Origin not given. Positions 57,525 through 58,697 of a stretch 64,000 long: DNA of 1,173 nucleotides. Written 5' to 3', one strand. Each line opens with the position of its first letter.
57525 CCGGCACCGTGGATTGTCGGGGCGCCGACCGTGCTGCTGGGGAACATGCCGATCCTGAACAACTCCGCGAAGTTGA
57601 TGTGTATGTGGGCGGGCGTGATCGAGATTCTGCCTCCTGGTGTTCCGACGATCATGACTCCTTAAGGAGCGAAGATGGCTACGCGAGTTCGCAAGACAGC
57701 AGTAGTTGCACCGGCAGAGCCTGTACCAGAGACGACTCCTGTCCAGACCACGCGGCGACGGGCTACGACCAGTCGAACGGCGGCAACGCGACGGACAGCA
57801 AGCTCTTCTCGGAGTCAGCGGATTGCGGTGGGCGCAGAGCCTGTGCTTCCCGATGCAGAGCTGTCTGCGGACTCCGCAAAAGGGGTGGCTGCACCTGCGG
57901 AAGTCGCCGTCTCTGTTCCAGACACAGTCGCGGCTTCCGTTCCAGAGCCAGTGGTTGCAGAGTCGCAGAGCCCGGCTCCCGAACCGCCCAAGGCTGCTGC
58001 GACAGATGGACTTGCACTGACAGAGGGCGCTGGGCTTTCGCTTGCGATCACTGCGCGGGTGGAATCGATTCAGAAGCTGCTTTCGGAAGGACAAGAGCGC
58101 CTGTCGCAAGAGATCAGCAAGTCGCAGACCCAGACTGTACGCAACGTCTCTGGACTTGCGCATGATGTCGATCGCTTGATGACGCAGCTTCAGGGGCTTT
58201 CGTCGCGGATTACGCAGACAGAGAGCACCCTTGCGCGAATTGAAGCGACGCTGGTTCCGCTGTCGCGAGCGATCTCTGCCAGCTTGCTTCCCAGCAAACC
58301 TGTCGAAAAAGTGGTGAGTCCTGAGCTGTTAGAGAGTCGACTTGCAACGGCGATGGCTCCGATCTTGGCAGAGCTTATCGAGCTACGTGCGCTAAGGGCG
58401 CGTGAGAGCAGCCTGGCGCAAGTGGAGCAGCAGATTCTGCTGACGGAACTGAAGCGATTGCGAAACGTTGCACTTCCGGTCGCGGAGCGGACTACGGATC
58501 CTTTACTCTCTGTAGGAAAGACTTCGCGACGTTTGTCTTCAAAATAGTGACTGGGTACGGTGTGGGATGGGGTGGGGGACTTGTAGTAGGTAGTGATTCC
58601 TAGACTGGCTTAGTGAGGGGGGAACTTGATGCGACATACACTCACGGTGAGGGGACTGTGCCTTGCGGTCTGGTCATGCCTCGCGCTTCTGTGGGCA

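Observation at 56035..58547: Post-VgrG trio: MORN/YwqK-like repeat protein with bizarre low-complexity tail, DUF4280 PAAR-like protein, and a disordered-plus-coiled-coil protein, all translationally coupled to vgrG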

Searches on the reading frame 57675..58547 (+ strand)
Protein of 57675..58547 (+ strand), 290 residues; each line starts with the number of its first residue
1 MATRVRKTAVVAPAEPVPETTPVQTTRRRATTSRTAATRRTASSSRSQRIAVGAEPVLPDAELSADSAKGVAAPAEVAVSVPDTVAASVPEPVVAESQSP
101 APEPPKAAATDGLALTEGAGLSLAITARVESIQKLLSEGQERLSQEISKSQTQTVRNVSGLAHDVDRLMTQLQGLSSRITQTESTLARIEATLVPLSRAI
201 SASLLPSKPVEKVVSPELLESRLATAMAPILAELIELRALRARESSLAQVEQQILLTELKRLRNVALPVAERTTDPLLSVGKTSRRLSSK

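Call 3: search_protein_families(library=pfam, proteins=[window:57675-58547:+], max_evalue=0.1)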
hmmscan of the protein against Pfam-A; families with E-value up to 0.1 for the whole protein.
window:57675-58547:+ (290 aa): 4 families
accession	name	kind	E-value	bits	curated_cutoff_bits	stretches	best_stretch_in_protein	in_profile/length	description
PF04513.17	Baculo_PEP_C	-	0.0056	17.2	38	1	124-202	35-117/140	Baculovirus polyhedron envelope protein, PEP, C terminus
PF09763.15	Sec3_CC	-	0.0082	16.4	27.1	1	140-201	5-66/133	Exocyst complex component Sec3, coiled-coil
PF20667.3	Sec10_N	-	0.011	16.3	27.4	1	126-193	12-79/118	Exocyst complex component Sec10, N-terminal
PF05531.17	NPV_P10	-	0.024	15.5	29.8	0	144-194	17-66/75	Nucleopolyhedrovirus P10 protein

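Call 4: search_protein_families(library=ncbifam, proteins=[window:57675-58547:+], max_evalue=0.1)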
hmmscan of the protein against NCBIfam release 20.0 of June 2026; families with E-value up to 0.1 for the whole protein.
window:57675-58547:+ (290 aa): 3 families
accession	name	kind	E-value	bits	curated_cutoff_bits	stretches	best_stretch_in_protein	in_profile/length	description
NF038218.1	IcmG_DotF_IVB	equivalog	0.0025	17.5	200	1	82-215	86-199/266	type IVB secretion system protein IcmG/DotF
NF052320.1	Cbp1_fam_LP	subfamily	0.022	14.3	90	1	125-201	86-161/286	Cbp1 family collagen-binding glycoprotein adhesin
NF033950.0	Cas12c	equivalog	0.053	11.1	250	1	128-270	349-493/1246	type V CRISPR-associated protein Cas12c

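Call 11: find_homologous_proteins(query=window:57675-58547:+, max_evalue=0.001)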
Query window:57675-58547:+ (290 aa): 27 proteins with E <= 0.001 among 8000 candidates.
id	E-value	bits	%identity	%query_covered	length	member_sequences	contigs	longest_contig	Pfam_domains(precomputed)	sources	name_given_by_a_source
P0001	1.3e-159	547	100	100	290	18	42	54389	-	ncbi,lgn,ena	-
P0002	2.5e-106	373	69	100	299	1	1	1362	-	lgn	-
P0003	2.8e-104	366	69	100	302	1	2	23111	-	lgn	-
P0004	1.6e-103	364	86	58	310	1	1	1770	-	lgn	-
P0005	3.0e-103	363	86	58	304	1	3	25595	-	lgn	-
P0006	3.2e-103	363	73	100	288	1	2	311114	-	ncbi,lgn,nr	ncbi:MAG: hypothetical protein JNM40_05280 [Myxococcales bacterium]|nr:hypothetical protein [Myxococ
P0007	1.0e-102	361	86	58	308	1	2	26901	-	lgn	-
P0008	1.8e-89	318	78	81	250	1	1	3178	-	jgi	jgi:hypothetical protein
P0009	6.1e-79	283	61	100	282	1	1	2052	-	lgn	-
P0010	1.0e-78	283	61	100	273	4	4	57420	-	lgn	-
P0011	4.6e-78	280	57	100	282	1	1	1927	-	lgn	-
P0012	2.5e-76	275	59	100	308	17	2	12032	-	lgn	-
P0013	4.8e-75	270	58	100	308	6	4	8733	-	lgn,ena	-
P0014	5.8e-73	264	57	100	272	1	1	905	-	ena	-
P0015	1.0e-65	240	53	100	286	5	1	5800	-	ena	-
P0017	1.5e-60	223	54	100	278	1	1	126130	-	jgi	jgi:hypothetical protein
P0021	5.1e-59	218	49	100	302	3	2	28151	-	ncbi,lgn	-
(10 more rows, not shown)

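Call 13: find_encoding_contigs(protein=P0006, flank=10000, max_places=2)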
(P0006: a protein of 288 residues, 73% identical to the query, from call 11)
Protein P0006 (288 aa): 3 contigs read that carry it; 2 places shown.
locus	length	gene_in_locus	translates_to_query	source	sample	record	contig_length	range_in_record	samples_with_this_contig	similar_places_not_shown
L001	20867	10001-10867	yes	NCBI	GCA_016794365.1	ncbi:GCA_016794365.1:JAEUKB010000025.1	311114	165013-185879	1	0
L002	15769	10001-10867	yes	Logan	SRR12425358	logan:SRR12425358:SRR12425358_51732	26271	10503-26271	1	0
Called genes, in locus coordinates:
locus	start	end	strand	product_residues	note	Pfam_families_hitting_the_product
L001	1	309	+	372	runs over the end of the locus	PF06812:ImpA_N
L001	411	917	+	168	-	PF05591:T6SS_VipA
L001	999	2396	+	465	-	PF05943:VipB, PF18945:VipB_2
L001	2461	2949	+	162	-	PF05638:T6SS_HCP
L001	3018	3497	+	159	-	PF04965:GPW_gp25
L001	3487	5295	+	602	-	PF05947:T6SS_TssF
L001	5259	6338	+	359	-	PF06996:T6SS_TssG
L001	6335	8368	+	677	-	PF05954:Phage_GPD, PF04717:Phage_base_V, PF22178:Gp5_trimer_C, PF06715:Gp5_C (faint)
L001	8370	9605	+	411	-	-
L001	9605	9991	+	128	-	PF14107:DUF4280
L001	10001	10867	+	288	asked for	-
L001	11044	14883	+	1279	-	PF11617:Cu-binding_MopE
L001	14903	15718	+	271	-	PF08238:Sel1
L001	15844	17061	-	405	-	-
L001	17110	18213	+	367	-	PF01118:Semialdhyde_dh, PF02774:Semialdhyde_dhC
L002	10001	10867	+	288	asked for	-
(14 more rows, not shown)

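Call 16: find_encoding_contigs(protein=P0017, flank=10000, max_places=1)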
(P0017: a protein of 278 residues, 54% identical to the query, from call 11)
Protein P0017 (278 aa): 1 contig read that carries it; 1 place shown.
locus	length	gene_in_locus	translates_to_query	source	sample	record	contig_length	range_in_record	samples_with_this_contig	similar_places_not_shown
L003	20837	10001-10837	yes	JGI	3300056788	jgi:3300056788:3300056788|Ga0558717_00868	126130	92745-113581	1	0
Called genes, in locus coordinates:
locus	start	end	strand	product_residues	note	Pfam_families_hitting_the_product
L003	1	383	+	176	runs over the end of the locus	-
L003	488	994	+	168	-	PF05591:T6SS_VipA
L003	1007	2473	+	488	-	PF05943:VipB, PF18945:VipB_2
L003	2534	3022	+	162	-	PF05638:T6SS_HCP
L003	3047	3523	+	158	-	PF04965:GPW_gp25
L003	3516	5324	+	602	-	PF05947:T6SS_TssF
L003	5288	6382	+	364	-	PF06996:T6SS_TssG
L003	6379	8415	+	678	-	PF05954:Phage_GPD, PF04717:Phage_base_V, PF22178:Gp5_trimer_C, PF06715:Gp5_C (faint)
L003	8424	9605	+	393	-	-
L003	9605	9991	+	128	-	PF14107:DUF4280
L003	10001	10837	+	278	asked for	-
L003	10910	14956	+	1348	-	PF11617:Cu-binding_MopE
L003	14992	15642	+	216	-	PF08238:Sel1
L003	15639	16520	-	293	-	PF01145:Band_7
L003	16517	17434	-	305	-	PF01145:Band_7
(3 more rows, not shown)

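Call 17: find_encoding_contigs(protein=P0021, flank=10000, max_places=1)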
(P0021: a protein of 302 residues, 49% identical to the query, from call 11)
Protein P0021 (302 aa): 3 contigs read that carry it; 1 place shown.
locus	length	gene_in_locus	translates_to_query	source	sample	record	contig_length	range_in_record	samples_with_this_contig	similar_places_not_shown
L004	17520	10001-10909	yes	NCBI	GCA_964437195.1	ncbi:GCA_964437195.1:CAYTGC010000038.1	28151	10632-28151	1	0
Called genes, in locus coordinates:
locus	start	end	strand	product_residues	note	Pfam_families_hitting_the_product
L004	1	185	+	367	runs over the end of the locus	PF06812:ImpA_N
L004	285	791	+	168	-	PF05591:T6SS_VipA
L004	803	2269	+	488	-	PF05943:VipB, PF18945:VipB_2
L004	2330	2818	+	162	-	PF05638:T6SS_HCP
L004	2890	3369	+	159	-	PF04965:GPW_gp25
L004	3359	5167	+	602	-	PF05947:T6SS_TssF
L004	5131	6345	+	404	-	PF06996:T6SS_TssG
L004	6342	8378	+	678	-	PF05954:Phage_GPD, PF04717:Phage_base_V, PF20093:DUF6484 (faint), PF22178:Gp5_trimer_C, PF06715:Gp5_C (faint)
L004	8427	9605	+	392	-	-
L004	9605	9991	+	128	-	PF14107:DUF4280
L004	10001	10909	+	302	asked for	-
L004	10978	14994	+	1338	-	PF11617:Cu-binding_MopE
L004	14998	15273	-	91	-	-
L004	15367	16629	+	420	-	PF04055:Radical_SAM, PF13186:SPASM (weak)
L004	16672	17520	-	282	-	?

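Call 18: find_encoding_contigs(protein=P0010, flank=10000, max_places=1)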
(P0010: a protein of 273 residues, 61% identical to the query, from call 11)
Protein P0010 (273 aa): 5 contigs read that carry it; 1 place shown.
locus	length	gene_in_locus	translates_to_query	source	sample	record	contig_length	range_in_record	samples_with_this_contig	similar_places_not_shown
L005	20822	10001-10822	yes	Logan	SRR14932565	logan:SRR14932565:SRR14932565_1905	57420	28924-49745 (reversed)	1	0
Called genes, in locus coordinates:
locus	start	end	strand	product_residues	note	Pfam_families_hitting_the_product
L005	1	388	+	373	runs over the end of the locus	PF06812:ImpA_N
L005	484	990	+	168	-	PF05591:T6SS_VipA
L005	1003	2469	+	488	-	PF05943:VipB, PF18945:VipB_2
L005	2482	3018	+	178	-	PF05638:T6SS_HCP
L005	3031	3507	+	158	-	PF04965:GPW_gp25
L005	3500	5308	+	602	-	PF05947:T6SS_TssF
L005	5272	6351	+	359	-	PF06996:T6SS_TssG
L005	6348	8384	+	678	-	PF05954:Phage_GPD, PF04717:Phage_base_V, PF22178:Gp5_trimer_C, PF06715:Gp5_C (faint)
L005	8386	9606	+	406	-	-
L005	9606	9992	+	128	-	PF14107:DUF4280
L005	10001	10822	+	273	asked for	-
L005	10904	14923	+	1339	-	PF11617:Cu-binding_MopE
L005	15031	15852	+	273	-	PF08238:Sel1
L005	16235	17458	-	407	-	-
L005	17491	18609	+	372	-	PF01118:Semialdhyde_dh, PF02774:Semialdhyde_dhC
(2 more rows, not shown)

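Call 29: search_protein_representatives(alignment_id=A1)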
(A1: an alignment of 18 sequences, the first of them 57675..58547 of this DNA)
Query: 18 sequences, 300 profile positions. Proteins with E-value up to 0.001 (for the whole library): 18; up to 1e-10: 16; up to 1e-30: 7. The best 18 are listed.
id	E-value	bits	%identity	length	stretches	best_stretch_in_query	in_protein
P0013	7.8e-128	442.9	-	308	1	1-300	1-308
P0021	1.6e-113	395.9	-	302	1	1-300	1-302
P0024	1.4e-79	284.5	-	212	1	91-300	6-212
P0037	3.4e-74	266.8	-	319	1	1-296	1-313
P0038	1.3e-33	133.5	-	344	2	75-276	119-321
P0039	2.0e-33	133.0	-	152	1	161-283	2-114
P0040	3.0e-31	125.8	-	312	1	3-295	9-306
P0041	9.3e-27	111.0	-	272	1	2-278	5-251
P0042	1.3e-25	107.3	-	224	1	92-274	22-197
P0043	8.1e-25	104.7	-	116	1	1-81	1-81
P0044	4.0e-24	102.4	-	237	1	74-299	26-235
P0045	4.1e-23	99.1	-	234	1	115-284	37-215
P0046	4.4e-20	89.1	-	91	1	248-300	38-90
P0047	6.8e-19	85.2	-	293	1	90-277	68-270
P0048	1.0e-18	84.7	-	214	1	87-286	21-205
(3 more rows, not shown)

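Call 30: predict_structure(alignment_id=A1)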
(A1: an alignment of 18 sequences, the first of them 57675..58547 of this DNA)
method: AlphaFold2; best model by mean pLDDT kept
length: 290 residues; sequences in the alignment: 18
mean_pLDDT: 64.6   pTM: 0.31
mean pLDDT of the five models: 64.6, 63.5, 60.4, 60.4, 59.9
residues with pLDDT >= 90: 69; 70-90: 70; 50-70: 28; < 50: 123
segments of 3 or more residues with pLDDT < 50: 1-3, 8-115, 281-290
pLDDT, mean of each block of 10 residues (from residue 1): 45 37 39 41 43 37 29 31 31 34 37 54 91 96 97 97 97 95 91 85 66 73 85 85 85 89 78 61 44
secondary structure, 60 per line:
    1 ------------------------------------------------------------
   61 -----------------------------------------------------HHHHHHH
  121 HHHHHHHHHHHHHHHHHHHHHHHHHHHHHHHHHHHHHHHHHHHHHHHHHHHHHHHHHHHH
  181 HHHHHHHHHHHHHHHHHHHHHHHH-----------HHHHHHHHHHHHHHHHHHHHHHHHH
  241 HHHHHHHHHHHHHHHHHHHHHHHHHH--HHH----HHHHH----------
elements in order: H114-204 H216-266 H276-280
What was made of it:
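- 57675..57824 (+): ORF3 N-terminal Arg/Thr/Ser-rich peptide (aa 1-50, net charge +9): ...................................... AF2 gives pLDDT below 50 (call 30).
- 57825..58013 (+): ORF3 variable acidic Pro/Ala/Val-rich linker (aa 51-113, net charge -8). Predicted disordered (call 30).
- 58014..58547 (+): ORF3 helical domain (helices aa 114-204 and 216-266) plus a basic C-terminal end. AF2 pLDDT is 85-97 (call 30).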

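Call 37: find_encoding_contigs(protein=P0038, flank=10000, max_places=2)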
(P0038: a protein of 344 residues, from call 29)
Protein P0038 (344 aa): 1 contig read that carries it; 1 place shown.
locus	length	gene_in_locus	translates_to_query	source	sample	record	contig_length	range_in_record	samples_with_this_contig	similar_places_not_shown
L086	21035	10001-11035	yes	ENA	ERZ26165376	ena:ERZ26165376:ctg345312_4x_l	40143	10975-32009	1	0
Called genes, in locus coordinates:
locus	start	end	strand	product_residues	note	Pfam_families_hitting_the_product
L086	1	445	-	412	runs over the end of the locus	PF25917:BSH_RND, PF25944:Beta-barrel_RND (weak), PF25954:Beta-barrel_RND_2, PF25989:YknX_C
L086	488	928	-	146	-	PF02321:OEP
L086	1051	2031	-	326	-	PF02321:OEP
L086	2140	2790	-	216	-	PF00440:TetR_N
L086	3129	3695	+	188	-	PF12779:WXXGXW (faint)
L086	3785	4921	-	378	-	PF00589:Phage_integrase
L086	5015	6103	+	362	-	PF06996:T6SS_TssG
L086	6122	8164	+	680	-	PF05954:Phage_GPD, PF04717:Phage_base_V, PF22178:Gp5_trimer_C, PF06715:Gp5_C (faint)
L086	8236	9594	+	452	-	-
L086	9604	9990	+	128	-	PF14107:DUF4280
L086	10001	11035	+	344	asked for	-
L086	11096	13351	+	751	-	PF11617:Cu-binding_MopE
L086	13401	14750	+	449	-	-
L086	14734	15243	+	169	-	-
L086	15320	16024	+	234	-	-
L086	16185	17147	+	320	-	-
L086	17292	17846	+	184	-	-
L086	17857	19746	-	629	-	-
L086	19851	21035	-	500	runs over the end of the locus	PF14238:DUF4340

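Call 40: fold_search(model_id=the predicted structure, library=pdb)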
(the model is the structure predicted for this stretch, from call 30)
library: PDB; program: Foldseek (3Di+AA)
matches with E <= 10: 8; with E <= 0.001: 0
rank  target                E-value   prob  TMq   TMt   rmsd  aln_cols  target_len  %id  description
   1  1ykh_A                3.9e+00  0.11  0.17  0.39   7.3        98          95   18  Structure of the mediator MED7/MED21 (Med7/Srb7) subcomplex (released 2005-02-22)
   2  1yke_A                5.4e+00  0.06  0.13  0.29   9.2        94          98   22  Structure of the mediator MED7/MED21 subcomplex (released 2005-02-22)
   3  5sva_U                5.4e+00  0.06  0.13  0.21   9.2        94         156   22  Mediator-RNA Polymerase II Pre-Initiation Complex (released 2016-09-28)
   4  8snb_8R               6.6e+00  0.09  0.26  0.20  14.9       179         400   17  atomic model of sea urchin sperm doublet microtubule (48-nm periodicity) (released 2023-06-28)
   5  6qu1_A                8.0e+00  0.16  0.29  0.31   5.4       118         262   18  Crystal structure of the KAP1 RBCC domain in complex with the SMARCAD1 CUE1 domain at 3.7 angstrom resolution. (released 2019-07-17)
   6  9f0l                  8.0e+00  0.04  0.11  0.05  13.7        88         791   27  Scalable protein design using hallucination in a relaxed sequence space (released 2024-10-16)
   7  8gl8_E                9.8e+00  0.07  0.19  0.31   5.0        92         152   15  The Type 9 Secretion System Extended Translocon - SprA-PorV-PPI-RemZ-SkpA-SprE complex (released 2024-01-31)
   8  3t98_B                9.8e+00  0.03  0.12  0.31   8.6        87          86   18  Molecular Architecture of the Transport Channel of the Nuclear Pore Complex: Nup54/Nup58 (released 2011-11-02)

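Call 44: search_protein_families(library=pfam, proteins=[L086:13401-14750:+], max_evalue=0.01)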
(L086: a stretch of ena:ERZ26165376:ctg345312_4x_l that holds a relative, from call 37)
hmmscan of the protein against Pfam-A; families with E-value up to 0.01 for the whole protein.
L086:13401-14750:+ (449 aa): 0 families

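Call 61: search_solved_structures(query=A1, max_evalue=1)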
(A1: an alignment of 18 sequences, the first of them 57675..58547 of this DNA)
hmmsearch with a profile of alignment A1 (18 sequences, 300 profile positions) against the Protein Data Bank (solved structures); distinct sequences matched with E-value up to 1: 8.
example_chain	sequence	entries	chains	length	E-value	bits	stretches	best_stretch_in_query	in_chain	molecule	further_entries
7o97_A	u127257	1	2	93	0.0024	21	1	154-204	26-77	hypothetical protein UY81_C0065G0003 from Candidatus Giovannonibacteria bacterium converte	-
5j10_A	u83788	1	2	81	0.0041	20.2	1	126-181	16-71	peptide design 2L4HC2_24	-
7o92_A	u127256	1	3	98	0.048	16.7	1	127-204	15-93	hypothetical protein UY81_C0065G0003 residues 18-54 from Candidatus Giovannonibacteria bac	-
6vag_A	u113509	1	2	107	0.081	16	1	165-214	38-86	Phosphoprotein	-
4r3q_A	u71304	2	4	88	0.3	14.1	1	162-223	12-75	Synaptonemal complex central element protein 3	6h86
6v85_F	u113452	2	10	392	0.35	13.9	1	165-212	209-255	Phosphoprotein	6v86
3jcs_X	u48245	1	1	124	0.8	12.7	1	27-77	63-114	ribosomal protein L24e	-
5t2a_W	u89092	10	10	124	0.82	12.7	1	27-77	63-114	eL24 | Putative ribosomal protein L24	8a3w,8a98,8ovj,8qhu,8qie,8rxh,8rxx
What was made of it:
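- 58014..58547 (+): There is no significant fold or sequence match in the PDB (calls 40, 61).
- On T6SS cargo effector with immunity (for ORF3): No PDB fold or sequence match (calls 40, 61).
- Tried and rejected: Fold search of the ORF3 model against the PDB (call 40; best E = 3.9), and a PDB profile search (call 61).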

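Call 62: search_protein_families(library=padloc, proteins=[window:57675-58547:+], max_evalue=0.1)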
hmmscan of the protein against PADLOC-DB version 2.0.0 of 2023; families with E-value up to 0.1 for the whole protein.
window:57675-58547:+ (290 aa): 0 families

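Call 63: search_protein_families(library=phrogs, proteins=[window:57675-58547:+], max_evalue=0.1)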
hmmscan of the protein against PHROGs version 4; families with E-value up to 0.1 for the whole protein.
window:57675-58547:+ (290 aa): 1 family
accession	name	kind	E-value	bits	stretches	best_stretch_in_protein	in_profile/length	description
phrog_5211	-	unknown function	0.072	14.3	0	130-193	4-66/112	-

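Call 82: find_encoding_contigs(protein=P0041, flank=8000, max_places=1)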
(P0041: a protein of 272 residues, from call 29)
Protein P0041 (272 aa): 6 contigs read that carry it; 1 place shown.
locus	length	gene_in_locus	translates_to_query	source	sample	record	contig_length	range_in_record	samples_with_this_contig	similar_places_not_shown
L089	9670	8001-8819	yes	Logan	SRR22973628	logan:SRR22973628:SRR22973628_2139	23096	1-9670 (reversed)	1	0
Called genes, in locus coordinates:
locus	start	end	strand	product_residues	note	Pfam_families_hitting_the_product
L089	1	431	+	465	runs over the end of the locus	PF05943:VipB, PF18945:VipB_2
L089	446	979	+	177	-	PF05638:T6SS_HCP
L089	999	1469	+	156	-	PF04965:GPW_gp25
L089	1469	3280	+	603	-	PF05947:T6SS_TssF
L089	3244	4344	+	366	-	PF06996:T6SS_TssG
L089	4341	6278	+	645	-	PF05954:Phage_GPD, PF04717:Phage_base_V, PF22178:Gp5_trimer_C, PF06715:Gp5_C (faint)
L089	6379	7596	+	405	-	-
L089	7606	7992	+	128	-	PF14107:DUF4280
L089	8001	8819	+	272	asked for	-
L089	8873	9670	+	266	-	?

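Call 83: find_encoding_contigs(protein=P0040, flank=8000, max_places=1)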
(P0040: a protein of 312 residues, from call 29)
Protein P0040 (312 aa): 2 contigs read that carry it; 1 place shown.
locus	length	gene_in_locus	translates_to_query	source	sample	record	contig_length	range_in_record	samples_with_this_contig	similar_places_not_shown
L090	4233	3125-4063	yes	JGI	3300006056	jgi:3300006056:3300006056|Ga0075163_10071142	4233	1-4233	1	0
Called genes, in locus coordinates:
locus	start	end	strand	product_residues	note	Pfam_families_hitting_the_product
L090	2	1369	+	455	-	?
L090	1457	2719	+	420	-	-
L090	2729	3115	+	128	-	PF14107:DUF4280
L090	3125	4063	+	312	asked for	-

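Call 96: find_related_loci(query=A1, collection=metagenome_contigs, flank=6000)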
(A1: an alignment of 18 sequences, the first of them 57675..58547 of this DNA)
Query A1 (290 aa) in metagenome_contigs; peptide patterns used: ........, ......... (x = any residue, [..] = any of these).
600 stretches matched a pattern (row limit reached: there are more); 3 encode a relative of the query (tblastn E <= 1e-3); 3 distinct loci.
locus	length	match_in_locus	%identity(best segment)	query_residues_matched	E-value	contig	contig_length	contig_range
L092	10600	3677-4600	57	1-290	2e-69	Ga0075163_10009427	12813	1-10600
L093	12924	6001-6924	59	1-290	2e-74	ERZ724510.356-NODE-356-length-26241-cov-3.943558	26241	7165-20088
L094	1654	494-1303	54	1-290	7e-60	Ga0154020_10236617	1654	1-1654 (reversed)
